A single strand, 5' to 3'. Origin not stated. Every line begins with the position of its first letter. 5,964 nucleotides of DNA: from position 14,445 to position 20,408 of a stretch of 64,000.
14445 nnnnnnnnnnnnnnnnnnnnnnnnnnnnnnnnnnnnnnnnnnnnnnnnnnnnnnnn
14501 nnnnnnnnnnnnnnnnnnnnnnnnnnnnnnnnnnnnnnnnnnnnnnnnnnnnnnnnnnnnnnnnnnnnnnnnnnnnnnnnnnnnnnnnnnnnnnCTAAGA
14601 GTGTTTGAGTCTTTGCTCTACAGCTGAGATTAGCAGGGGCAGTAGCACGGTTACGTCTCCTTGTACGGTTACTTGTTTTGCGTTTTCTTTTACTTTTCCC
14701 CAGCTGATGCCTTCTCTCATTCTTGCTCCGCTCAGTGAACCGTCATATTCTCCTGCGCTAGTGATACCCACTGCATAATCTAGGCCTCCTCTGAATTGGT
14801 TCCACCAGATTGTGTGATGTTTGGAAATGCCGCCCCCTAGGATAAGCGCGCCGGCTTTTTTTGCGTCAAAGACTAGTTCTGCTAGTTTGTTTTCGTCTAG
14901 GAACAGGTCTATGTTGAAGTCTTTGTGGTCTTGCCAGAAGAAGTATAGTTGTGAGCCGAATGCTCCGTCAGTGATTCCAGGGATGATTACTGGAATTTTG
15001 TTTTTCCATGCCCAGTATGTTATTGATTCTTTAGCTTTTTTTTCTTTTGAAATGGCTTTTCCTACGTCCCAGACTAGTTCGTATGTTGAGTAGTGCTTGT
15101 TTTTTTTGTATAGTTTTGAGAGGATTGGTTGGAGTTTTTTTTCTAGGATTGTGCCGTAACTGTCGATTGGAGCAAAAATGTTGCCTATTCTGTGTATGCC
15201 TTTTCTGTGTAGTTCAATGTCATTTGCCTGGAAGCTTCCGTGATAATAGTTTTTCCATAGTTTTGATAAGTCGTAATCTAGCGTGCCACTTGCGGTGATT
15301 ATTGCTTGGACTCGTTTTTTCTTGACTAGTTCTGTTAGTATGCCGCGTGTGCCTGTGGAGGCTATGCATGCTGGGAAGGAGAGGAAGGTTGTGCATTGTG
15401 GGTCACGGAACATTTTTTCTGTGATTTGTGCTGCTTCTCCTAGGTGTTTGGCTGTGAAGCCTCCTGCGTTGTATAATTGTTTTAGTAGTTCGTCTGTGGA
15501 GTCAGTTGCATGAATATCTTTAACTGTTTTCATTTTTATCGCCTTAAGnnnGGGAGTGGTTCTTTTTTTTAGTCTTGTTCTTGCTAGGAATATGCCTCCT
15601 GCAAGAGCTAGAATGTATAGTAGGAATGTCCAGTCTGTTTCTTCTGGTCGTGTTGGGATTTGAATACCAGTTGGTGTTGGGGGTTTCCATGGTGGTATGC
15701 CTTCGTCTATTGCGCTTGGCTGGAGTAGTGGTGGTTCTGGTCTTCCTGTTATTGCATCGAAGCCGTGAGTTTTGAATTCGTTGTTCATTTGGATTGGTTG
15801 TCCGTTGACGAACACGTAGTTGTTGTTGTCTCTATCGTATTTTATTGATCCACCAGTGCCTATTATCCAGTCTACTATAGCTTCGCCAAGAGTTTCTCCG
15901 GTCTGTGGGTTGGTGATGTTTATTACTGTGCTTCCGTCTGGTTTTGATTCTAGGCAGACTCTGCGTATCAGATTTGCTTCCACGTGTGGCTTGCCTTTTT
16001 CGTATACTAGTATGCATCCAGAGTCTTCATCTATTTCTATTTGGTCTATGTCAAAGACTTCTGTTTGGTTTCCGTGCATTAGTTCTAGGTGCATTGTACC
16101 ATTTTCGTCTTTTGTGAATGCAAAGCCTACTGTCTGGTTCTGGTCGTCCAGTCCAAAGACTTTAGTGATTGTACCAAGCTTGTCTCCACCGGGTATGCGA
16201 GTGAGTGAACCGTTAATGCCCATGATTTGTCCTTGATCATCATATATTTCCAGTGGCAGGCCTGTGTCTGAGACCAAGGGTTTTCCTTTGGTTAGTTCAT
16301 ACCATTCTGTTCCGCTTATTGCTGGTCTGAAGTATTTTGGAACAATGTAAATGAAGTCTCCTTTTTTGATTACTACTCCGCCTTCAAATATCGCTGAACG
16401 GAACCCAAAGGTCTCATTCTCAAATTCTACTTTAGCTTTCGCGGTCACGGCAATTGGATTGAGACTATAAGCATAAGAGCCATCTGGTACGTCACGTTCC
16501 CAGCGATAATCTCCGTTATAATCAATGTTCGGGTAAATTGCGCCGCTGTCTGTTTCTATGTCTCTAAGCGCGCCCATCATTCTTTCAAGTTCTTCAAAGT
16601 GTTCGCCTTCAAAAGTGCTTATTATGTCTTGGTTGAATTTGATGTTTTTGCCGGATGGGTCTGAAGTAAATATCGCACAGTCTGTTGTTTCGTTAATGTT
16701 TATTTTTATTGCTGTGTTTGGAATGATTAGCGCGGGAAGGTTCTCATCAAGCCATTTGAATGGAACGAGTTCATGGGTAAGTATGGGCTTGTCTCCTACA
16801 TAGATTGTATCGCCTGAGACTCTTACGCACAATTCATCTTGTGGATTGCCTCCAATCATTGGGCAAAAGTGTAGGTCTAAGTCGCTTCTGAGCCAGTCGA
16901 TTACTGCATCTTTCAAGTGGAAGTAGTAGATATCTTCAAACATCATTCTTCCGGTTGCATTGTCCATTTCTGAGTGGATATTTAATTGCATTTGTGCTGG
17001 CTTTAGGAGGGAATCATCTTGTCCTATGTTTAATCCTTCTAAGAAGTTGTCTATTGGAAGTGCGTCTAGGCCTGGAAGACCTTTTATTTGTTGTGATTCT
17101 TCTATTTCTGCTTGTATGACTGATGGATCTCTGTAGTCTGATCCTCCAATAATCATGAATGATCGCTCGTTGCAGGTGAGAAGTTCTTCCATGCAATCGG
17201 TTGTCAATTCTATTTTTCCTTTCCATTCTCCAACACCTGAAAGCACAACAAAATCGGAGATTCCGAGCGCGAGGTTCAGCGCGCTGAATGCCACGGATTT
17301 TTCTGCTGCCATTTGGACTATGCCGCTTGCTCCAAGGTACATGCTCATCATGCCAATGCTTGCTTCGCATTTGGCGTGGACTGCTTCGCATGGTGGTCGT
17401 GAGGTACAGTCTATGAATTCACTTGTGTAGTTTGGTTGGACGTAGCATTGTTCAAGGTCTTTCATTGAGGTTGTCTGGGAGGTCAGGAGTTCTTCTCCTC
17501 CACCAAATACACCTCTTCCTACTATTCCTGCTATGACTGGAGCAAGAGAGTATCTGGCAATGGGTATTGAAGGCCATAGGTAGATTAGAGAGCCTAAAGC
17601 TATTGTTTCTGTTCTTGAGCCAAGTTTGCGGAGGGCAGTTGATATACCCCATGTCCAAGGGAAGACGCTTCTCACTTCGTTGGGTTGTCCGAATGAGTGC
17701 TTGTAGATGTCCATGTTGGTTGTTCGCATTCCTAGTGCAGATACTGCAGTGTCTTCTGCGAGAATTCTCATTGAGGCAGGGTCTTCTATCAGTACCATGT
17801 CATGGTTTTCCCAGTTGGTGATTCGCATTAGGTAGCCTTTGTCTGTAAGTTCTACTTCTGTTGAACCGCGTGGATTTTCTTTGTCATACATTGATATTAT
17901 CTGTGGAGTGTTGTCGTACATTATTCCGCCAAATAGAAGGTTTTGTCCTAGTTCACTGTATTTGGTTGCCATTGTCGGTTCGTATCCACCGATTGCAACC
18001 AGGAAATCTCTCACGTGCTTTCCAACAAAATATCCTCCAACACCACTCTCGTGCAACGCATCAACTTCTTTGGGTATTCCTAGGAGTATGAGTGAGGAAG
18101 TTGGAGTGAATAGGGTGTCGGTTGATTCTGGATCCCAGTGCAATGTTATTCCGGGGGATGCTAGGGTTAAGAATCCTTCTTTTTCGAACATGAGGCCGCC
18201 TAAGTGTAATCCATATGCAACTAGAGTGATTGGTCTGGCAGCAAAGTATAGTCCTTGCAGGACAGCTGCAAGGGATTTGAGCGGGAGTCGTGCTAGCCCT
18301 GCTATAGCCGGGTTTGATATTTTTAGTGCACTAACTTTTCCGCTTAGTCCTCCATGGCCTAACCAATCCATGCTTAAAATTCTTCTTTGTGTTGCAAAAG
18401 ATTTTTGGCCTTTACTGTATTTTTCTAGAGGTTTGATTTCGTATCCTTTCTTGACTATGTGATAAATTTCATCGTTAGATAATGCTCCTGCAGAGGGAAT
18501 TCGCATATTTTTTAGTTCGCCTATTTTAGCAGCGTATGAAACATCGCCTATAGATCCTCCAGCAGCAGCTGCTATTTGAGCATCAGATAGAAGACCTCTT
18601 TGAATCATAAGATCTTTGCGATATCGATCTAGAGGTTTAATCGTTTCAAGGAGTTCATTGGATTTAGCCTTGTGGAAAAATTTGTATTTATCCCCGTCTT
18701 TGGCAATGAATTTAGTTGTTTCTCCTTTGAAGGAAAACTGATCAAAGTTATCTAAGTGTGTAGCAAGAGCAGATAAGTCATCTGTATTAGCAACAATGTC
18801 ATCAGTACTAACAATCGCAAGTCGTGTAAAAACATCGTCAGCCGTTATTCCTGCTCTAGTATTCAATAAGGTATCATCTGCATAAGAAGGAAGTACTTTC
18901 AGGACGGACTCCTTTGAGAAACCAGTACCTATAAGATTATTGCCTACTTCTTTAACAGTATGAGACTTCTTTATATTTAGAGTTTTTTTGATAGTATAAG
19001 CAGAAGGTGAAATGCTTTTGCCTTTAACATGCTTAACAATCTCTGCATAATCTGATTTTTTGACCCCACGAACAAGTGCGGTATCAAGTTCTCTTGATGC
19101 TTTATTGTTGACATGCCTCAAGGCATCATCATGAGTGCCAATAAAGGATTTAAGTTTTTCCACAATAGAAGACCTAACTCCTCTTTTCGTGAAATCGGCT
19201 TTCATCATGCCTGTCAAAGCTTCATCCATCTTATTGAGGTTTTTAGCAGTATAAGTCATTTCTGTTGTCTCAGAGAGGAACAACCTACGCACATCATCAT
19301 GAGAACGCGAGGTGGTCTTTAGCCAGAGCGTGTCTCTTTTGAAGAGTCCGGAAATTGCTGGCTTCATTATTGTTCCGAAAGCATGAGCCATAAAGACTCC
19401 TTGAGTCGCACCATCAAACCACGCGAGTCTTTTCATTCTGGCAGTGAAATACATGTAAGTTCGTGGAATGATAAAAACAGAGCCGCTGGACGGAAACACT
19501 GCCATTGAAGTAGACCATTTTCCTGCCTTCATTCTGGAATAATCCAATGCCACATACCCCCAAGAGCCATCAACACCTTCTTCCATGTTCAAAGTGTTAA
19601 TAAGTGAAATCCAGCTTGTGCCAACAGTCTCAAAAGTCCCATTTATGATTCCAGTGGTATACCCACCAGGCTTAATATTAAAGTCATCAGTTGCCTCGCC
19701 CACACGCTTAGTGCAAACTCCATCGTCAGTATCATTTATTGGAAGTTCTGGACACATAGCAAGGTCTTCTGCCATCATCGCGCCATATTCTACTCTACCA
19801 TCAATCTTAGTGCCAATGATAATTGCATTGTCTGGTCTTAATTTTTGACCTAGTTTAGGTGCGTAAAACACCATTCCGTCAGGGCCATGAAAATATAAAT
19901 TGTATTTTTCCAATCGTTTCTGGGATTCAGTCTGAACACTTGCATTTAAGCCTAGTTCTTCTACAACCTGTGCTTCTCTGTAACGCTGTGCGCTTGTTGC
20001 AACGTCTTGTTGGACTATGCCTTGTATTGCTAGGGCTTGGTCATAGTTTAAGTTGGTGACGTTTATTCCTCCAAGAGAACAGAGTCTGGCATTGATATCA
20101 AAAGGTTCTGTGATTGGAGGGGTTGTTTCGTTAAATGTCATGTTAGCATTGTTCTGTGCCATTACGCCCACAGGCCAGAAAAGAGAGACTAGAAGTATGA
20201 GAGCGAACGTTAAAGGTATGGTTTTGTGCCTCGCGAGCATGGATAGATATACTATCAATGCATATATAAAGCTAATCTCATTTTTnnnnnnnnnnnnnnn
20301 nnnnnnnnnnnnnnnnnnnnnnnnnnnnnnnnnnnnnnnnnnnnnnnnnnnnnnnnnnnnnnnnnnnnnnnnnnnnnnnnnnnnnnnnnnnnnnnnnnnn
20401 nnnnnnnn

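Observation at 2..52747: Fifty-kilobase cell-surface supercluster combining three type-IV-filament motors with giant exoproteins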

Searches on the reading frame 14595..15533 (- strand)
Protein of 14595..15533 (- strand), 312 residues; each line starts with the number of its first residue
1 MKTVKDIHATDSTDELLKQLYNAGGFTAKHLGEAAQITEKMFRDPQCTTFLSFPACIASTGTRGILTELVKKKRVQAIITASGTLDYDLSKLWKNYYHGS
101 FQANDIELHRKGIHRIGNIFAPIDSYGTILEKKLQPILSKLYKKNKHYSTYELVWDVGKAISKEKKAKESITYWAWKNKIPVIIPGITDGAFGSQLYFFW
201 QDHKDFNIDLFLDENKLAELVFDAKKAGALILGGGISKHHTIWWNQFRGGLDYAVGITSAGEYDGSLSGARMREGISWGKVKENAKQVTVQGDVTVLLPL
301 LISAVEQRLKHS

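Call 5: search_protein_families(library=pfam, proteins=[window:14598-15533:-], max_evalue=0.01)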
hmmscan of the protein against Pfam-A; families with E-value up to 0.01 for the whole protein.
window:14598-15533:- (312 aa): 1 family
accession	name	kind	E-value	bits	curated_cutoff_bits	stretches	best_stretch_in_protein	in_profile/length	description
PF01916.23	DS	-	1.4e-101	340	27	1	15-304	1-287/288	Deoxyhypusine synthase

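Call 10: find_encoding_contigs(protein=window:14595-15533:-, flank=2000, max_places=4)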
Protein window:14595-15533:- (312 aa): 2 contigs read that carry it; 2 places shown.
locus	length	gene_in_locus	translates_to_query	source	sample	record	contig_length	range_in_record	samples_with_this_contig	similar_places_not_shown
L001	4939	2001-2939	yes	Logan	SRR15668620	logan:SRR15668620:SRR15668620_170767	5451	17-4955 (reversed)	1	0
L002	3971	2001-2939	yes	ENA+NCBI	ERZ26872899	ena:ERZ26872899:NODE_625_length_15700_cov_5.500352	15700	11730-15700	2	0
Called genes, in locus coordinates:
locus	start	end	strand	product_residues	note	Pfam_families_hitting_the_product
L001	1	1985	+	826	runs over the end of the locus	?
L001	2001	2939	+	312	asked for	PF01916:DS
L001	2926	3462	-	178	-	PF01613:Flavin_Reduct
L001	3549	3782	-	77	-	-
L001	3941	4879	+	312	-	PF13384:HTH_23 (faint), PF13404:HTH_AsnC-type (faint), PF13412:HTH_24 (faint), PF13936:HTH_38 (faint), PF12840:HTH_20 (faint), PF13545:HTH_Crp_2 (faint), PF13556:HTH_30 (faint), PF01037:AsnC_trans_reg (faint)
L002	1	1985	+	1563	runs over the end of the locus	-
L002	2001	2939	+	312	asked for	PF01916:DS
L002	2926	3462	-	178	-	PF01613:Flavin_Reduct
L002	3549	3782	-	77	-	-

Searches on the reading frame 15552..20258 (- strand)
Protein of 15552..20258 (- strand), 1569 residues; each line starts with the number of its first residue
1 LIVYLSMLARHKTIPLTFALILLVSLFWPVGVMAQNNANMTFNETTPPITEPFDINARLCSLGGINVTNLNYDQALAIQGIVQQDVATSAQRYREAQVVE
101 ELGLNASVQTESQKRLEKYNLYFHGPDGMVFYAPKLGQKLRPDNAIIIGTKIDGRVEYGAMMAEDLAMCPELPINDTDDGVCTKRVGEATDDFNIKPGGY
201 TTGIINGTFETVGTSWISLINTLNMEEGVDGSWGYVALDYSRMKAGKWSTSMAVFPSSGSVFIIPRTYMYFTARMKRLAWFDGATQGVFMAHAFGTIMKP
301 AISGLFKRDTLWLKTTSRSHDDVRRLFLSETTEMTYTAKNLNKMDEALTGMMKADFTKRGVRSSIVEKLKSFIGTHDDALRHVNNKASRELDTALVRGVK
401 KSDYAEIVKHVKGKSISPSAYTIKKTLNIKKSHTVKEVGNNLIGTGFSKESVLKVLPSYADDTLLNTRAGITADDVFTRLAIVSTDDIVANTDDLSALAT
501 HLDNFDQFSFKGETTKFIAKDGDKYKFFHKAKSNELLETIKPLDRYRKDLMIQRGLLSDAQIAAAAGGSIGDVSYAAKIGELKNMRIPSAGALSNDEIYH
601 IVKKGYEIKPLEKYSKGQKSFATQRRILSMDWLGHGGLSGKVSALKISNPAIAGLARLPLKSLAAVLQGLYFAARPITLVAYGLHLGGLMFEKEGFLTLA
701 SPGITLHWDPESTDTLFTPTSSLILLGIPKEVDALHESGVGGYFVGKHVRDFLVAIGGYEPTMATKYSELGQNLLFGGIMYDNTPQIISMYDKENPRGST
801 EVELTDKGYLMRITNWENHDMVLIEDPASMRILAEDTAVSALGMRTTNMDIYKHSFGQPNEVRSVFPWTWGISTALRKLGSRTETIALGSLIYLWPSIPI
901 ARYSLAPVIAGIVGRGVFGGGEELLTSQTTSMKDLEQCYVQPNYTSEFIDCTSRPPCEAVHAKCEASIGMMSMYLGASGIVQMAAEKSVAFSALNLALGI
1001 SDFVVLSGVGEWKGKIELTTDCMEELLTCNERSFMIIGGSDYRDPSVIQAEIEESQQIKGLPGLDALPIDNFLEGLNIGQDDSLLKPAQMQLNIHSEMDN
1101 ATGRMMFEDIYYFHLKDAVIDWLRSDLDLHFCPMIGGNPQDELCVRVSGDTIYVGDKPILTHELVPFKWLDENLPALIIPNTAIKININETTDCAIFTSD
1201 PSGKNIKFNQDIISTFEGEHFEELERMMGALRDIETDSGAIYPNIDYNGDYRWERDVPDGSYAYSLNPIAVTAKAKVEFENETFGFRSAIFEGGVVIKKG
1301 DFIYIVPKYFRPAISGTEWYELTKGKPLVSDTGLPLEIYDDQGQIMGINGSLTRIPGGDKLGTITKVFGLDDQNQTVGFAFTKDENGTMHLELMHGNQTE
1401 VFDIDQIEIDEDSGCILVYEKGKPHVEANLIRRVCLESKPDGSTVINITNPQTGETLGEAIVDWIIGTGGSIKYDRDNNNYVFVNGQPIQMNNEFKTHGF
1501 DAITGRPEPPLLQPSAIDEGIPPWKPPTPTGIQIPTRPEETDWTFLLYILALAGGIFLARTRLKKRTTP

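Call 5: search_protein_families(library=pfam, proteins=[window:15552-20258:-], max_evalue=0.01)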
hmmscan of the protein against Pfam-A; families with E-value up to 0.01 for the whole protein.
window:15552-20258:- (1569 aa): 0 families

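Call 12: search_protein_families(library=ncbifam, proteins=[window:15552-20258:-], max_evalue=0.01)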
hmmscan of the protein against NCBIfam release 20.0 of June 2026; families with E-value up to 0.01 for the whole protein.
window:15552-20258:- (1569 aa): 0 families

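Call 62: search_solved_structures(query=A3, max_evalue=1)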
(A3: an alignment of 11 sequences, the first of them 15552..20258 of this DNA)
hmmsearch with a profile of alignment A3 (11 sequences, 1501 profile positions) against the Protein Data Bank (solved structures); distinct sequences matched with E-value up to 1: 3.
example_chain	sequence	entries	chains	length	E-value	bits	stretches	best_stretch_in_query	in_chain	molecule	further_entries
6z1p_AH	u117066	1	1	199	0.011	16.5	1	327-466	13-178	mL40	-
9pin_A0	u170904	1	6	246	0.29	11.8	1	16-72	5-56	Flagellar filament outer layer protein FlaA, putative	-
3njf_A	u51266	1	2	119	0.92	10.2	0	1364-1394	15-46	Peptidase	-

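Call 63: search_protein_families(library=pfam, alignment_id=A3, max_evalue=0.01)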
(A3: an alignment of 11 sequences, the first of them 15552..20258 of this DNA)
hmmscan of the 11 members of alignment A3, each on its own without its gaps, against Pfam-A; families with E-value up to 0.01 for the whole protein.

A. member 1, window:15552-20258:- (1569 aa): 0 families

B. families by the number of members that match (of 11 scanned): 1 family
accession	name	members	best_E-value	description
PF13518.12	HTH_28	1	0.0084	Helix-turn-helix domain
